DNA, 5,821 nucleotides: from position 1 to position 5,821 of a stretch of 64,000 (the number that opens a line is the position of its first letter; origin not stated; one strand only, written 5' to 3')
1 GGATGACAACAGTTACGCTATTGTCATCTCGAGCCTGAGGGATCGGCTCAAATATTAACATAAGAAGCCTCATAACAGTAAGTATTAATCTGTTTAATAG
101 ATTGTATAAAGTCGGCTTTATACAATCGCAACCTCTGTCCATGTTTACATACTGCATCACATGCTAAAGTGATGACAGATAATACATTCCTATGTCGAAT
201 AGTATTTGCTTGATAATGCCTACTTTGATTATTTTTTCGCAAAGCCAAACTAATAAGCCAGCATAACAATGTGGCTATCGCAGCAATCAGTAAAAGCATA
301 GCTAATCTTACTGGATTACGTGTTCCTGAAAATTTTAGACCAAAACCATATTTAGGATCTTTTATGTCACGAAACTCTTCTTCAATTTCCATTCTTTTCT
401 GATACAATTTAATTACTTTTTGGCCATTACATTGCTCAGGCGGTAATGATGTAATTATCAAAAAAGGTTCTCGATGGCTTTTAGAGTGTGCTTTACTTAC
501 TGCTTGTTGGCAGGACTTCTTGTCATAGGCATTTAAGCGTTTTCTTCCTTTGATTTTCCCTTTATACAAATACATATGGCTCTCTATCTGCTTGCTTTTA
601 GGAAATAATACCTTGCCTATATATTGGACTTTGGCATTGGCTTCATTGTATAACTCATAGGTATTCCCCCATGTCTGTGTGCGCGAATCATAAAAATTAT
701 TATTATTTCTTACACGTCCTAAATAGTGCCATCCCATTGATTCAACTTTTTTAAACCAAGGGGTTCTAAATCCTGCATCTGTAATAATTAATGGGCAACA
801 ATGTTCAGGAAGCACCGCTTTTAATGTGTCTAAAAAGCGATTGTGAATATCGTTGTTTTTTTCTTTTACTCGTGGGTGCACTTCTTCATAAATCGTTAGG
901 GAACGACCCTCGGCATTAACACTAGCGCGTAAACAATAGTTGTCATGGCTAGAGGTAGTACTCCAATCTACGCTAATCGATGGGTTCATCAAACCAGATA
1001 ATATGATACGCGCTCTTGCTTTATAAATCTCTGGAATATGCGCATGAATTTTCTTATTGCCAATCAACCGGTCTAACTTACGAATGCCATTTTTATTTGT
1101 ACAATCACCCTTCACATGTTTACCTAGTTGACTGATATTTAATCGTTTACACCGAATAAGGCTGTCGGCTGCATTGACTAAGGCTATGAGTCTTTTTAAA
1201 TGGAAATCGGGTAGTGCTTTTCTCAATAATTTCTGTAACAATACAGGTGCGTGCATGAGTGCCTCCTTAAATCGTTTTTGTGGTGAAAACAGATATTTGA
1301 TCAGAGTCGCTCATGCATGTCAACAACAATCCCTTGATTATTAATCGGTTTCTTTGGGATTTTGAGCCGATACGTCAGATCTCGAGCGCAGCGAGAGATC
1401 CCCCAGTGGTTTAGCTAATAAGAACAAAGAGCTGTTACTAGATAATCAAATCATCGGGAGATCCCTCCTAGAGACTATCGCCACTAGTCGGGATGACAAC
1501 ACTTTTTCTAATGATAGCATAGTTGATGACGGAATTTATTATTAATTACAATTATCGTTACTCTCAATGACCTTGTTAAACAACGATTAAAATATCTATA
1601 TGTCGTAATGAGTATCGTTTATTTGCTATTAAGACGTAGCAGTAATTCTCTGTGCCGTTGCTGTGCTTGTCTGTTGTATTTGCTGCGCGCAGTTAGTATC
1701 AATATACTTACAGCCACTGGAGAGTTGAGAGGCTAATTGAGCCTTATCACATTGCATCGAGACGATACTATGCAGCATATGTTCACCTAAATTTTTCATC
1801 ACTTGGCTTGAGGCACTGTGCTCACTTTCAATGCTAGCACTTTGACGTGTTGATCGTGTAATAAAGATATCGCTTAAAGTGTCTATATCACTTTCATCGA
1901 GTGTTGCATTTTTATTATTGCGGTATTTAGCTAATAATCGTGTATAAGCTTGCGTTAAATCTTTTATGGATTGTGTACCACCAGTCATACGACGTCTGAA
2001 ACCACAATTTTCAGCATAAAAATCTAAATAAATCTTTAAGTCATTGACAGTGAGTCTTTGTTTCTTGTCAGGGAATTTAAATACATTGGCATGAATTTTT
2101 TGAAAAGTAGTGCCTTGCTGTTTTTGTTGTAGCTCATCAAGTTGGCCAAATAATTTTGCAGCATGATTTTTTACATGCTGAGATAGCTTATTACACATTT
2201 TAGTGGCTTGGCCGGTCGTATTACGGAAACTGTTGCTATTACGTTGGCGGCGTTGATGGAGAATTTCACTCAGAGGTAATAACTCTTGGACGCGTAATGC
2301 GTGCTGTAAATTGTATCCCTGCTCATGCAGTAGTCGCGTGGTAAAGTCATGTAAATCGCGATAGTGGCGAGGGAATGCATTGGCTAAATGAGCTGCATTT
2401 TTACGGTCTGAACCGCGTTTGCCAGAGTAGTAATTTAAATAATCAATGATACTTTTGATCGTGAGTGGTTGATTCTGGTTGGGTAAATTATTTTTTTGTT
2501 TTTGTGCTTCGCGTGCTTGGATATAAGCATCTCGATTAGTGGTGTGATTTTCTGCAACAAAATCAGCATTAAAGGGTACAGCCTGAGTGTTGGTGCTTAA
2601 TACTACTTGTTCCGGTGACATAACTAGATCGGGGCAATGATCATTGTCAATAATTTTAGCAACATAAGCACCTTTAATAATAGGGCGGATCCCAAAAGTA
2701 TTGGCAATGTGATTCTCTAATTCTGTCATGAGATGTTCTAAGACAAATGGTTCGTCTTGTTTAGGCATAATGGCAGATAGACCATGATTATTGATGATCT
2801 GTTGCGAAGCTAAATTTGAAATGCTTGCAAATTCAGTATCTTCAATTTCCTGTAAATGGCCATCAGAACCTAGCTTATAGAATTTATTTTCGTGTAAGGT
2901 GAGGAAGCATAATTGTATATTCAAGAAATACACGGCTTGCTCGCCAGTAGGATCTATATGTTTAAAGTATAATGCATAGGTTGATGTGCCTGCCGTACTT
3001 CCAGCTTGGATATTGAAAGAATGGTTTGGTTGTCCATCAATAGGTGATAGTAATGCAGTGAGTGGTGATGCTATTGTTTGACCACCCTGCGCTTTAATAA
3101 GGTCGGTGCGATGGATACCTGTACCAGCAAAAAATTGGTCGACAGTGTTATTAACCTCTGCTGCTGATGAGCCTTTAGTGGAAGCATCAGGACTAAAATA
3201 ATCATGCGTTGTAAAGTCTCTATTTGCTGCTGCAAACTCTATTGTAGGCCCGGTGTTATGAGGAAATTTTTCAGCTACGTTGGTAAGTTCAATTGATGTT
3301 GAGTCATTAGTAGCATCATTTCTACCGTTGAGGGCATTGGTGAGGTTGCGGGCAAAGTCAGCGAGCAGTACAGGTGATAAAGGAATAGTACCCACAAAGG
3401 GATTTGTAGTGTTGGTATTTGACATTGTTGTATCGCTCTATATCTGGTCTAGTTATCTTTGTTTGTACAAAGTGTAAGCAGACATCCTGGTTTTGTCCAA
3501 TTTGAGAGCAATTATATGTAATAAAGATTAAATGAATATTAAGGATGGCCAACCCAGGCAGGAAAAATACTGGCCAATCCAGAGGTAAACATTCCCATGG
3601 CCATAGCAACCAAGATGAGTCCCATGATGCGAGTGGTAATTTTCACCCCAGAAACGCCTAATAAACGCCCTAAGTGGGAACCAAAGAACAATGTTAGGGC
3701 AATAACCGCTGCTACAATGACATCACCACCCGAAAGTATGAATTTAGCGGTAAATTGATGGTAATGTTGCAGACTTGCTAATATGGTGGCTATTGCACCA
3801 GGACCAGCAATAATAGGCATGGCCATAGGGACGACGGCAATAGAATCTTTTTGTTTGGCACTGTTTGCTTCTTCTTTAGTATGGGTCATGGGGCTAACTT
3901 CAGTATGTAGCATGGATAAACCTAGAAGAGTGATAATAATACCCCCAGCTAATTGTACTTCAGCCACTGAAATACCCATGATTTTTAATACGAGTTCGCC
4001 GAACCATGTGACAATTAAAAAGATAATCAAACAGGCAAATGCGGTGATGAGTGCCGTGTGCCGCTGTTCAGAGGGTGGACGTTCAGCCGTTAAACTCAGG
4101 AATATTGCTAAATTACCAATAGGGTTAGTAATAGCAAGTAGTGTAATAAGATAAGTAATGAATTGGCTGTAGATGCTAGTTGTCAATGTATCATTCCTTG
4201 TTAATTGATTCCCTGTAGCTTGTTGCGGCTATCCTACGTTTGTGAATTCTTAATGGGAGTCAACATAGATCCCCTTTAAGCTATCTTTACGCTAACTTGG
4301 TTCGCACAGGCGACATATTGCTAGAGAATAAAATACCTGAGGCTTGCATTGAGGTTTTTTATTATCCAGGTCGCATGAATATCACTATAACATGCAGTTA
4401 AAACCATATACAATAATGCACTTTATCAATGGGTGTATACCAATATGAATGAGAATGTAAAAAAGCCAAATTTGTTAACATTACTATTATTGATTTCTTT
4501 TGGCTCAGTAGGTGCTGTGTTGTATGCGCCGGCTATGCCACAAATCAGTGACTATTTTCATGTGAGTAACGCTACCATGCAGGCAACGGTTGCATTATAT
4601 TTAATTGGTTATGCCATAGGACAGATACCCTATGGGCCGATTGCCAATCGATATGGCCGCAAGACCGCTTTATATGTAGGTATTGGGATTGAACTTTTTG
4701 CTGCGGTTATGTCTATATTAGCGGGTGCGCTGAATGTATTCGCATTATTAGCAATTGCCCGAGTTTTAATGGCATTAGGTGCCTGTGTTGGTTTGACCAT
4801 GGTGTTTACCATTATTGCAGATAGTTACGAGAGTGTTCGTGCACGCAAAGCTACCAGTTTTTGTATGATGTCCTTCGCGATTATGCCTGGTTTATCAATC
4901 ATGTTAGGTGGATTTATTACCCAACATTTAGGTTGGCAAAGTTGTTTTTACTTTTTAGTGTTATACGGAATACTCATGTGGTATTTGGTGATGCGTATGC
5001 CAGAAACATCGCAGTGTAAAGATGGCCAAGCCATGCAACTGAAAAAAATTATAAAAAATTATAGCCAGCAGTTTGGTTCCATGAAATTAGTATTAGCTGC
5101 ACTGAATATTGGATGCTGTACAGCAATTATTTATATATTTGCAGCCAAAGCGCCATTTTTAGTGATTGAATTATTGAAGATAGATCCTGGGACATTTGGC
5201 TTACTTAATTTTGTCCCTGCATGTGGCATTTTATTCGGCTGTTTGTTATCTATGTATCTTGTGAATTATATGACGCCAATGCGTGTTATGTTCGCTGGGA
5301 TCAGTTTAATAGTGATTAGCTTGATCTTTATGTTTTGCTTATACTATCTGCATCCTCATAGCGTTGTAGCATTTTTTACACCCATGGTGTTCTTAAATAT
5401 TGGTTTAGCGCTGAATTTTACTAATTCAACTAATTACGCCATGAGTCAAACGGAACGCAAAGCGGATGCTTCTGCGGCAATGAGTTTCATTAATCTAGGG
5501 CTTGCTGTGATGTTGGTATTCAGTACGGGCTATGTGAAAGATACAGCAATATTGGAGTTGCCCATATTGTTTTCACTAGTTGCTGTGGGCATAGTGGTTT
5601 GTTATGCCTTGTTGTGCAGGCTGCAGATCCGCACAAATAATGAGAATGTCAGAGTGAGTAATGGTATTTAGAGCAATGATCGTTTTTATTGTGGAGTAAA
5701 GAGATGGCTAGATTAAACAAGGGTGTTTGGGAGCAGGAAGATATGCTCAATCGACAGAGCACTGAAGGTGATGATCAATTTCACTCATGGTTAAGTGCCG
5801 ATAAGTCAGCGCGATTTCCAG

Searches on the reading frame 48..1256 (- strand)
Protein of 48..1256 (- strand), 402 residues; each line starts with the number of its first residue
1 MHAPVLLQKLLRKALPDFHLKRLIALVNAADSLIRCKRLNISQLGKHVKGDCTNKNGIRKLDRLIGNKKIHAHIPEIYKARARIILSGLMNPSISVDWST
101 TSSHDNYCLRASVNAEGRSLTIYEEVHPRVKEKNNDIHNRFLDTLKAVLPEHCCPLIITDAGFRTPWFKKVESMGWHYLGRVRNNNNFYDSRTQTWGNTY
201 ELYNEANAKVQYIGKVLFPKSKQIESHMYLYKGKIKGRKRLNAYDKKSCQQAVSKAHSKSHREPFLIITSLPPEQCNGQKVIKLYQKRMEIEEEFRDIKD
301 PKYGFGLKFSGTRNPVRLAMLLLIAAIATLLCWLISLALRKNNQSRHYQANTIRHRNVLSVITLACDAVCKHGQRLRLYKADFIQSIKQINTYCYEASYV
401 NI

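Call 24: search_protein_families(library=pfam, proteins=[window:48-1256:-], max_evalue=0.01)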
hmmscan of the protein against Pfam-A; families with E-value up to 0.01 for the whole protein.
window:48-1256:- (402 aa): 2 families
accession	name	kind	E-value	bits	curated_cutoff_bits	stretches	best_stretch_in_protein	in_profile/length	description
PF01609.27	DDE_Tnp_1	-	1.1e-16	61.6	23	1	133-327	58-198/200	Transposase DDE domain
PF13701.12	DDE_Tnp_1_4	-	2.4e-05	23.2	34.7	1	155-356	218-394/435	Transposase DDE domain group 1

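Call 49: list_cluster_members(proteins=[window:48-1256:-, window:23976-24857:-, window:25041-26636:-, window:46084-46656:-, window:10847-11302:-, window:47819-49543:+, window:56747-58024:+, window:63016-63831:+, window:36267-36977:-, window:20740-22044:-])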
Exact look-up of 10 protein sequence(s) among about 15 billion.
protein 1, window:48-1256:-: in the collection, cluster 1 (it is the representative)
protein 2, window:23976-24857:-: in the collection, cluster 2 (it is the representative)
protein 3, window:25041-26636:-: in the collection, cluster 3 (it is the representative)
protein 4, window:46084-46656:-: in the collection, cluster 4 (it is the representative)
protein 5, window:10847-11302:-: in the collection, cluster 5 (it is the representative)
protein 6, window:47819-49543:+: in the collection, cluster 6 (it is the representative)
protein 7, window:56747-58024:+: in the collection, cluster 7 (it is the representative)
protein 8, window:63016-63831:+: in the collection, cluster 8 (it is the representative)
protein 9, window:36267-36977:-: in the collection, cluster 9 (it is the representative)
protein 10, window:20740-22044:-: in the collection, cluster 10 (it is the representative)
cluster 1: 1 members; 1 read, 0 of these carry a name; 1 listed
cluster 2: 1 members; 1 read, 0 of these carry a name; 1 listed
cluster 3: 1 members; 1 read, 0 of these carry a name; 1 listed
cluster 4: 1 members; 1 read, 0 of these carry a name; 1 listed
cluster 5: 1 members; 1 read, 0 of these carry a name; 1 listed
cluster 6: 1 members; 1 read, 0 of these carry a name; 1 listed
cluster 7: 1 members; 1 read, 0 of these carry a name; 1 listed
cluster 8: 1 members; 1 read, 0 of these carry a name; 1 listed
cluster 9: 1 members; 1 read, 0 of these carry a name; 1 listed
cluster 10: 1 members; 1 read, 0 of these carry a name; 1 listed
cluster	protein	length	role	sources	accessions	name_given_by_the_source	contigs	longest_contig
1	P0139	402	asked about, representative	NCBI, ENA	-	-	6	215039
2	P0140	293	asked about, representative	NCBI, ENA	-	-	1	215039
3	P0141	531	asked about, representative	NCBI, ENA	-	-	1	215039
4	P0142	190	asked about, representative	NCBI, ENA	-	-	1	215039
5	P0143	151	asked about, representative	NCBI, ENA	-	-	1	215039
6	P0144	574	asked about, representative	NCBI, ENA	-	-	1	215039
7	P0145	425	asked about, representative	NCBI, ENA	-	-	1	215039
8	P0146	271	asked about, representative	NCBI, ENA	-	-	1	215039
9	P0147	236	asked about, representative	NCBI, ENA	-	-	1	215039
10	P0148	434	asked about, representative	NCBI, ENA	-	-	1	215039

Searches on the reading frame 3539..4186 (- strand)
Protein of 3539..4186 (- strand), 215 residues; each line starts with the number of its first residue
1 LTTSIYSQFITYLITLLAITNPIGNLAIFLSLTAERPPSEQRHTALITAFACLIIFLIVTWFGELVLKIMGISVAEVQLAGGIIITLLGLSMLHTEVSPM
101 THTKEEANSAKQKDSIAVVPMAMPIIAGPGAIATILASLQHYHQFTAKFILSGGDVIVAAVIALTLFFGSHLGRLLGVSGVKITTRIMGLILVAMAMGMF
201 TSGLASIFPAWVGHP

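Call 24: search_protein_families(library=pfam, proteins=[window:3539-4186:-], max_evalue=0.01)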
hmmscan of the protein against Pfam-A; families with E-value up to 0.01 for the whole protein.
window:3539-4186:- (215 aa): 1 family
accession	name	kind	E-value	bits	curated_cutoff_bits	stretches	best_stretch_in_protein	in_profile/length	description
PF01914.23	MarC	-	5.8e-50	170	23.9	1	7-208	2-203/203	MarC family integral membrane protein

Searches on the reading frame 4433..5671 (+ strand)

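Call 24: search_protein_families(library=pfam, proteins=[window:4433-5671:+], max_evalue=0.01)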
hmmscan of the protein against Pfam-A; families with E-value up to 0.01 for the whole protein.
window:4433-5671:+ (412 aa): 3 families
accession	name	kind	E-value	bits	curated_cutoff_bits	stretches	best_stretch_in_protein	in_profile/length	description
PF07690.21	MFS_1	-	1.3e-37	129.9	33.4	1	18-354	2-339/347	Major Facilitator Superfamily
PF00083.30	Sugar_tr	-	1.8e-10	40.7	22.3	1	45-198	44-202/452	Sugar (and other) transporter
PF13347.12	MFS_2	-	0.00088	18.4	27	1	7-156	219-372/427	MFS/sugar transport protein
